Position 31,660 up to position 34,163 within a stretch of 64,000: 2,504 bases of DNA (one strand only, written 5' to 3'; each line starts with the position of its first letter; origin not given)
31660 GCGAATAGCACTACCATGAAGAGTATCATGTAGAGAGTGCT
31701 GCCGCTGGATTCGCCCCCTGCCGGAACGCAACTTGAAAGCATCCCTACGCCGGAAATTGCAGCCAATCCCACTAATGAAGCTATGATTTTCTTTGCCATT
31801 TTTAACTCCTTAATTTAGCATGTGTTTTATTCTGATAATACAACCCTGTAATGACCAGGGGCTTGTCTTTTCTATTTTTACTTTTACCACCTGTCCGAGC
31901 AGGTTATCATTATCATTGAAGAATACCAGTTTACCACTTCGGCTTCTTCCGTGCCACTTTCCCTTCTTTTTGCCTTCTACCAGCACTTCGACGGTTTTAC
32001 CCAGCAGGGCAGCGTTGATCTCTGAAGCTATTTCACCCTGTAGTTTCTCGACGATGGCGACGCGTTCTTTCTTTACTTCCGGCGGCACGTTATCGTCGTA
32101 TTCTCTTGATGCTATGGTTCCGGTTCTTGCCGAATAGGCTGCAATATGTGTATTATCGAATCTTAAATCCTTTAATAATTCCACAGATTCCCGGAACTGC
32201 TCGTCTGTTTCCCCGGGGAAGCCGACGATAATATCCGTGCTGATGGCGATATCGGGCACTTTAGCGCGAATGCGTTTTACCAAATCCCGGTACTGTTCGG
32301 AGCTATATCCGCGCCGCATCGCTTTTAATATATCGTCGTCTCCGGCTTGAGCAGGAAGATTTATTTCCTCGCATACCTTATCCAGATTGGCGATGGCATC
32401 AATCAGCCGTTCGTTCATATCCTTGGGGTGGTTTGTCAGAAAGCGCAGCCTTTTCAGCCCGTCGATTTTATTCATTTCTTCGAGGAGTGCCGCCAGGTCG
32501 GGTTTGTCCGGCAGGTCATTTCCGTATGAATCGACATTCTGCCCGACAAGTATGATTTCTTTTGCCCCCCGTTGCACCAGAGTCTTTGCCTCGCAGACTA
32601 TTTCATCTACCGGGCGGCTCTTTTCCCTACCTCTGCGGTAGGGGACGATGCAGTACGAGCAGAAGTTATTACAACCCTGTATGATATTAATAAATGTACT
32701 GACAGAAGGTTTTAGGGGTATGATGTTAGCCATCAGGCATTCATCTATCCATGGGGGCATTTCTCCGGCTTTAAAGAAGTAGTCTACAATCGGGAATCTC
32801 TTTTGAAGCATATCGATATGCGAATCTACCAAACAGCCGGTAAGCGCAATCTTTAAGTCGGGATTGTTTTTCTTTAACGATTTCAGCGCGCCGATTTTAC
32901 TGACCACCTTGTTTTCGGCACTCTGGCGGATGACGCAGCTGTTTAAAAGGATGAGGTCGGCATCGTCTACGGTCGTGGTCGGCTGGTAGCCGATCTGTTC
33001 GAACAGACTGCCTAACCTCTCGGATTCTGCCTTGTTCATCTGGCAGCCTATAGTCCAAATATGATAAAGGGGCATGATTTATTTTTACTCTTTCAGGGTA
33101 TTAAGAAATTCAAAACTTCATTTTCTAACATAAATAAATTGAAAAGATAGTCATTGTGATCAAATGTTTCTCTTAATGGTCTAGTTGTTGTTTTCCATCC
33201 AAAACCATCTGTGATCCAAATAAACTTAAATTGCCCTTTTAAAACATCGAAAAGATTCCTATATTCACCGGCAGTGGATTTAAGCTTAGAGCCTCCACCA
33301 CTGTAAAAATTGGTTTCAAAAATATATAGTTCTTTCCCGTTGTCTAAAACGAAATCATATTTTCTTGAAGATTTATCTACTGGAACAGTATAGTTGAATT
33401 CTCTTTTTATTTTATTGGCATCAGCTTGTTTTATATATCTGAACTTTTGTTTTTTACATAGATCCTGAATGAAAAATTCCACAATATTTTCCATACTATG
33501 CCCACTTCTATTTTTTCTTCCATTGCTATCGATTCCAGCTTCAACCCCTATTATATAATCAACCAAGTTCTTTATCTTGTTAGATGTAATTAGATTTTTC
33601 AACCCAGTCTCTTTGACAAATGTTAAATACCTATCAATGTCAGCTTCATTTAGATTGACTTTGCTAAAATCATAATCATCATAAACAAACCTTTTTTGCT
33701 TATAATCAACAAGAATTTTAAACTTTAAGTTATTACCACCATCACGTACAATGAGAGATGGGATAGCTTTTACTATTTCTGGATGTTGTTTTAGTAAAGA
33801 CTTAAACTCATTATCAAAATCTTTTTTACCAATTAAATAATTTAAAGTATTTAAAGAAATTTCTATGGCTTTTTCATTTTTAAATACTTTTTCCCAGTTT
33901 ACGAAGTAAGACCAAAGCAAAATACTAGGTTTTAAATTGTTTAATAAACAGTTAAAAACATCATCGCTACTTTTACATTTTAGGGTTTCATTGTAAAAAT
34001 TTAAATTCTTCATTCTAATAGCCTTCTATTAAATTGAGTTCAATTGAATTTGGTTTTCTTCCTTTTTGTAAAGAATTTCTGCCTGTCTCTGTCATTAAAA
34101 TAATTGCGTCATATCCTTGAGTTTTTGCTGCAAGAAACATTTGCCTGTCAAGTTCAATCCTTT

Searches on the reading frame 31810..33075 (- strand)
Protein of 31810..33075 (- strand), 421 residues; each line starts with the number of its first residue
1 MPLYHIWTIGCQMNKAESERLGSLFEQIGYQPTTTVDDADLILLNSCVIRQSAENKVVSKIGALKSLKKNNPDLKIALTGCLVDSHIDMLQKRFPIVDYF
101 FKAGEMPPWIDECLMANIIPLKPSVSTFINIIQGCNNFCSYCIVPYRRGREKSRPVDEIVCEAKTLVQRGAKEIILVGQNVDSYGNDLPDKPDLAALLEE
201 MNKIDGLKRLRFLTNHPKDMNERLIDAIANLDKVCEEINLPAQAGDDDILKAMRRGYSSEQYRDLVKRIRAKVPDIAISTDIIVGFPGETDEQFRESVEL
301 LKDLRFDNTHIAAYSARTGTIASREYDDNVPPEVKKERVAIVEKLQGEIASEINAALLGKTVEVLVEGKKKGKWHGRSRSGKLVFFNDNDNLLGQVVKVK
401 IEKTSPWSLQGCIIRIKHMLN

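Call 3: search_protein_families(library=pfam, proteins=[window:31810-33075:-], max_evalue=1)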
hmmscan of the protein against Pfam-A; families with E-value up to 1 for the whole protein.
window:31810-33075:- (421 aa): 4 families
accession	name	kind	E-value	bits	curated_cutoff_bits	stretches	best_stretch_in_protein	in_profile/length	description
PF04055.27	Radical_SAM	-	2.5e-33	116.1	29.5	1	129-301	1-166/166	Radical SAM superfamily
PF00919.26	UPF0004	-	4.4e-25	88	27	1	4-101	2-97/98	Uncharacterized protein family UPF0004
PF01938.26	TRAM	-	5.9e-12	45.7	21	1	358-411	4-58/61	TRAM domain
PF18693.7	TRAM_2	-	7.2e-05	23.3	27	1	359-413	2-62/63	TRAM domain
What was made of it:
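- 31810..33075 (-): miaB-like methylthiotransferase, 17 nt downstream of R. It is the downstream border of the island and not part of the system. PF00919, PF04055 and PF01938 (call 3).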

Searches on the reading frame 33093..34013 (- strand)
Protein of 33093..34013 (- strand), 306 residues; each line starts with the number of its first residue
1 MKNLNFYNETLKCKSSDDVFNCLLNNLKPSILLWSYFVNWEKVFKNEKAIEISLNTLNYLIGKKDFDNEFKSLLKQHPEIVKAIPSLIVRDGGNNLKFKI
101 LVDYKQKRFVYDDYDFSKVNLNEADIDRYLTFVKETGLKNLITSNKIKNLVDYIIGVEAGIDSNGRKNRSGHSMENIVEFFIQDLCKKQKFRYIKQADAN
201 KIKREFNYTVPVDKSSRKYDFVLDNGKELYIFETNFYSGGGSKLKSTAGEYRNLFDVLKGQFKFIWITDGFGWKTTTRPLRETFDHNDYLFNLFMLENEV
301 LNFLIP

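Call 3: search_protein_families(library=pfam, proteins=[window:33093-34013:-], max_evalue=1)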
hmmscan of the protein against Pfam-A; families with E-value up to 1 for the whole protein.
window:33093-34013:- (306 aa): 1 family
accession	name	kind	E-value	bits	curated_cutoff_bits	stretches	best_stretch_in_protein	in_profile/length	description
PF04556.18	DpnII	-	4e-90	302.3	23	1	20-302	2-277/278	DpnII restriction endonuclease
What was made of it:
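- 33093..34013 (-): R: DpnII/MboI-family restriction endonuclease (expected site GATC). It starts 1 nt after X's stop codon. PF04556 E 4e-90 (call 3).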

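Call 4: search_protein_families(library=ncbifam, proteins=[window:33093-34013:-], max_evalue=1)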
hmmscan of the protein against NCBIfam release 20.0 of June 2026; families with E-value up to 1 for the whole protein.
window:33093-34013:- (306 aa): 1 family
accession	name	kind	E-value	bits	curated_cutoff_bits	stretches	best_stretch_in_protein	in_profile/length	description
TIGR00071.1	hisT_truA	equivalog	0.0041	16.8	142.85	0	54-100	129-175/228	tRNA pseudouridine(38-40) synthase TruA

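Call 9: search_protein_families(library=padloc, proteins=[window:33093-34013:-], max_evalue=1)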
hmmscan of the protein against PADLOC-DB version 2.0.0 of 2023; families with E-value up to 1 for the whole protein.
window:33093-34013:- (306 aa): 2 families
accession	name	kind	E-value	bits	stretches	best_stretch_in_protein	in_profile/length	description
PDLC03548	REase_II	-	3.4e-91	303.6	1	16-302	3-285/290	Type II restriction enzyme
PDLC03569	REase_II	-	3.6e-45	152.6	1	110-300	6-199/205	Type II restriction enzyme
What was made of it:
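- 33093..34013 (-): PADLOC REase_II E 3e-91 (call 9).
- On DarT (DNA ADP-ribosyltransferase of DarTG): No Pfam or PADLOC hit (calls 3, 9).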
